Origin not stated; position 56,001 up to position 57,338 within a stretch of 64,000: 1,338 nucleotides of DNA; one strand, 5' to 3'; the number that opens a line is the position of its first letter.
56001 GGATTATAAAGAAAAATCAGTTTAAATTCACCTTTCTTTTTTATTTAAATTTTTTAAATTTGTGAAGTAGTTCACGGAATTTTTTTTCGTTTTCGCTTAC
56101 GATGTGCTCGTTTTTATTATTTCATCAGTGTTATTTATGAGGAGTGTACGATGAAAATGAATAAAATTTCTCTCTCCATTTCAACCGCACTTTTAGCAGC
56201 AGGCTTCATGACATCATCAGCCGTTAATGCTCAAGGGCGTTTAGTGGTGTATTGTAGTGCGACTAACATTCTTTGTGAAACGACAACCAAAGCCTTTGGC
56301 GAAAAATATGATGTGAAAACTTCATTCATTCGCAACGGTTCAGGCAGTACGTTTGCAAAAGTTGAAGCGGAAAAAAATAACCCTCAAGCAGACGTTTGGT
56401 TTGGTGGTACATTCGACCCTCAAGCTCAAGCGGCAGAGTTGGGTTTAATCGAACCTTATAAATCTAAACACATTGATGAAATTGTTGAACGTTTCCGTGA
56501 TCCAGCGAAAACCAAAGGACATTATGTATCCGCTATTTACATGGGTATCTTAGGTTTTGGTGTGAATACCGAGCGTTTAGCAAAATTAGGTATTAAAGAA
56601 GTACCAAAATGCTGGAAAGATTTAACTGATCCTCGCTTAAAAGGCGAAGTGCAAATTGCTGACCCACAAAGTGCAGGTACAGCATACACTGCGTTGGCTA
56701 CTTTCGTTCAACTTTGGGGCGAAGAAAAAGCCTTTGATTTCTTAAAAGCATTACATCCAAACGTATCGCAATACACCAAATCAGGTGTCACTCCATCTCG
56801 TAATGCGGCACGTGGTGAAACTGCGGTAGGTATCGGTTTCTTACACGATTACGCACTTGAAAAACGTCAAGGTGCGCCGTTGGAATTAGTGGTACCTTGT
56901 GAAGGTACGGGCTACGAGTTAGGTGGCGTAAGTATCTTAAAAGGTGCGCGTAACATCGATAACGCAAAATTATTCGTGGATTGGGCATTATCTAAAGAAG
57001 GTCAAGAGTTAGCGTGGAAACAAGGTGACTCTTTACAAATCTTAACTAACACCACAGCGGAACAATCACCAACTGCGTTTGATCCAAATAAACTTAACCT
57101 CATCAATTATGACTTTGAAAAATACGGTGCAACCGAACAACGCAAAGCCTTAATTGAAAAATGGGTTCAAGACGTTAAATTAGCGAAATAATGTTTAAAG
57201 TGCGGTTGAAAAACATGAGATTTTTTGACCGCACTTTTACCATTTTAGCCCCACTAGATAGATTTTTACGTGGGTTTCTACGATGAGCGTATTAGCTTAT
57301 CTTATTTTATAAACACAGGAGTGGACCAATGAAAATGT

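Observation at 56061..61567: Tandem-duplicated afuA binding-protein genes plus a third orphan paralogue; CRP site and no Fur box suggest sugar-phosphate rather than iron uptake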

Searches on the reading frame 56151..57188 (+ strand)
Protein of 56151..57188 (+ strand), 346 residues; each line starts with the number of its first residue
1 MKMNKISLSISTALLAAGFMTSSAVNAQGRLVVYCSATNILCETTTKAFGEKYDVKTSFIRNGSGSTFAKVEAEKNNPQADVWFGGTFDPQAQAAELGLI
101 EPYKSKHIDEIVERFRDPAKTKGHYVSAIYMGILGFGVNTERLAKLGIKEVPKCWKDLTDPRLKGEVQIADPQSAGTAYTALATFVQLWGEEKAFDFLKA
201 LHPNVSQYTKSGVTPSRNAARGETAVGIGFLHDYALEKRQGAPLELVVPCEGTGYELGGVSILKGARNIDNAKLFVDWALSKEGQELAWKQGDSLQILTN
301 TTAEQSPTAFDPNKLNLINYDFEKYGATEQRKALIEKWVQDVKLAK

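Call 8: search_solved_structures(query=window:56151-57188:+, max_evalue=0.001, show_alignments=2)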
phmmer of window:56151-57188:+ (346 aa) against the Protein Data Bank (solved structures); distinct sequences matched with E-value up to 0.001: 42.
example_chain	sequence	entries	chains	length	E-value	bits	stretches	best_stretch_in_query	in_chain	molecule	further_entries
4r72_A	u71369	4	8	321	2.5e-176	588.9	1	27-346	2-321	ABC-type Fe3+ transport system, periplasmic component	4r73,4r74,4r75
8x1a_B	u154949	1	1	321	2.3e-161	539.7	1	27-345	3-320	Iron(III) ABC transporter, periplasmic iron-compound-binding protein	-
6wce_A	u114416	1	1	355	1.4e-112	379.4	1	26-346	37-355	Pyridoxal-5-phosphate binding protein A (P5PA)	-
4edp_A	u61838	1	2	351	1.6e-11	47.2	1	9-290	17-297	ABC transporter, substrate-binding protein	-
1y4t_A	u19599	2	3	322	2.7e-11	46.5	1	46-295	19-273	putative iron-uptake ABC transport system periplasmic iron-binding protein | Putative iron-uptake ABC transport system,periplasmic iron-binding protein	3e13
7xjm_A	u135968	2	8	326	3.8e-11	46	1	99-285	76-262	Putrescine-binding periplasmic protein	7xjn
6ivy_A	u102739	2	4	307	7.9e-11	44.9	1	45-301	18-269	Periplasmic Ferric iron-binding Protein HitA | Ferric iron-binding periplasmic protein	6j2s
6iwf_A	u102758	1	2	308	8e-11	44.9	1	45-301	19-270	Ferric iron-binding protein HitA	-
6lki_A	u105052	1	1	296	1.5e-10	44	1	33-310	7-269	ABC transporter, solute-binding protein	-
6lkg_A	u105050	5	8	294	1.7e-10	43.8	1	41-310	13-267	ABC transporter, solute-binding protein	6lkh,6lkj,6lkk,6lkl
5t1p_A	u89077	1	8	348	3.2e-10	43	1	48-286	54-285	ABC transporter, periplasmic substrate-binding protein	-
2o6a_A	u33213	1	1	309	2.7e-09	39.9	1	43-287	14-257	Iron-utilization periplasmic protein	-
1qvs_A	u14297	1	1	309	3.9e-09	39.4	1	40-287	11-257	Iron-utilization periplasmic protein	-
1nnf_A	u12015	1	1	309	4.6e-09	39.1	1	42-287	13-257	Iron-utilization periplasmic protein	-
3kn7_A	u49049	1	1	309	4.9e-09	39.1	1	43-287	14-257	Iron-utilization periplasmic protein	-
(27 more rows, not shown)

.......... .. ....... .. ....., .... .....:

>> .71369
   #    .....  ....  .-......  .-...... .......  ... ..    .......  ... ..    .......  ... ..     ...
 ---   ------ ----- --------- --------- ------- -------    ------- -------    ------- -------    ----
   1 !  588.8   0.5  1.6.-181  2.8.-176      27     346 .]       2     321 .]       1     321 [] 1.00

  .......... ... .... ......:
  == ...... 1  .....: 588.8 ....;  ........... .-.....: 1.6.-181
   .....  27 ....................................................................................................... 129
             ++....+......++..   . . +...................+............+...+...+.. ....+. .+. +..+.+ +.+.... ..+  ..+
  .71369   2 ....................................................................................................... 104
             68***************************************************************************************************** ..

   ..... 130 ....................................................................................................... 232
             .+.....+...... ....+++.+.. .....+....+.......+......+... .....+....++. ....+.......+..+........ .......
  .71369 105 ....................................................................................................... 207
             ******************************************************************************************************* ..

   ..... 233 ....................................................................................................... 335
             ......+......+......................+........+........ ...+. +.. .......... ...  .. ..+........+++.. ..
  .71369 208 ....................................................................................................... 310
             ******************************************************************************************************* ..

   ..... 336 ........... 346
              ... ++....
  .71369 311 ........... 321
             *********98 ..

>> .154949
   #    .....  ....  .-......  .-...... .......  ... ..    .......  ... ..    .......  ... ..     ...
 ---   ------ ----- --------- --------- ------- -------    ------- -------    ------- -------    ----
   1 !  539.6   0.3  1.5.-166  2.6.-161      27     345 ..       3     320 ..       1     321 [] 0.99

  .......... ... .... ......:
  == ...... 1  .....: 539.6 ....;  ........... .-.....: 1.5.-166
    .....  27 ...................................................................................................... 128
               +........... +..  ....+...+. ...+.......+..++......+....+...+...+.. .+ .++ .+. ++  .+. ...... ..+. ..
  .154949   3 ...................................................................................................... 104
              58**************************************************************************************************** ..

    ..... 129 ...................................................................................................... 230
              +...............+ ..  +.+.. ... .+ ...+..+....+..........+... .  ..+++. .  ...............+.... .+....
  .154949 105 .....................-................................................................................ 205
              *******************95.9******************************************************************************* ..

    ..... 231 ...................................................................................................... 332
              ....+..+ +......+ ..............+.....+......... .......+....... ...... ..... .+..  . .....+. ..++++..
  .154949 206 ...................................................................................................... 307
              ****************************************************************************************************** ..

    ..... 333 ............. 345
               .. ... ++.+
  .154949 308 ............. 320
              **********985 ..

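Call 21: search_protein_families(library=ncbifam, proteins=[window:56151-57188:+], max_evalue=0.00001)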
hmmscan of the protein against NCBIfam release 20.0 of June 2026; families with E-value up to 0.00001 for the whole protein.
window:56151-57188:+ (346 aa): 5 families
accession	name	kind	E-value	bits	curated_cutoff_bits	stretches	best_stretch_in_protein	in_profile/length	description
TIGR03261.1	phnS2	equivalog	1e-63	215.5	392.75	1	11-340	4-327/334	putative 2-aminoethylphosphonate ABC transporter substrate-binding protein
NF011620.1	PRK15046.1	equivalog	1.1e-26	93.4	310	1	10-288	5-281/334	2-aminoethylphosphonate ABC transporter substrate-binding protein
TIGR03227.1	PhnS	equivalog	5.7e-22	78.1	395.3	1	14-285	16-289/360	2-aminoethylphosphonate ABC transporter substrate-binding protein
TIGR01254.1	sfuA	subfamily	3e-10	39.8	93.4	1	46-338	24-306/306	thiamine ABC transporter substrate-binding protein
NF007048.0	PRK09501.1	equivalog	6e-06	25.4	582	1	123-281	123-280/348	spermidine/putrescine ABC transporter substrate-binding protein PotD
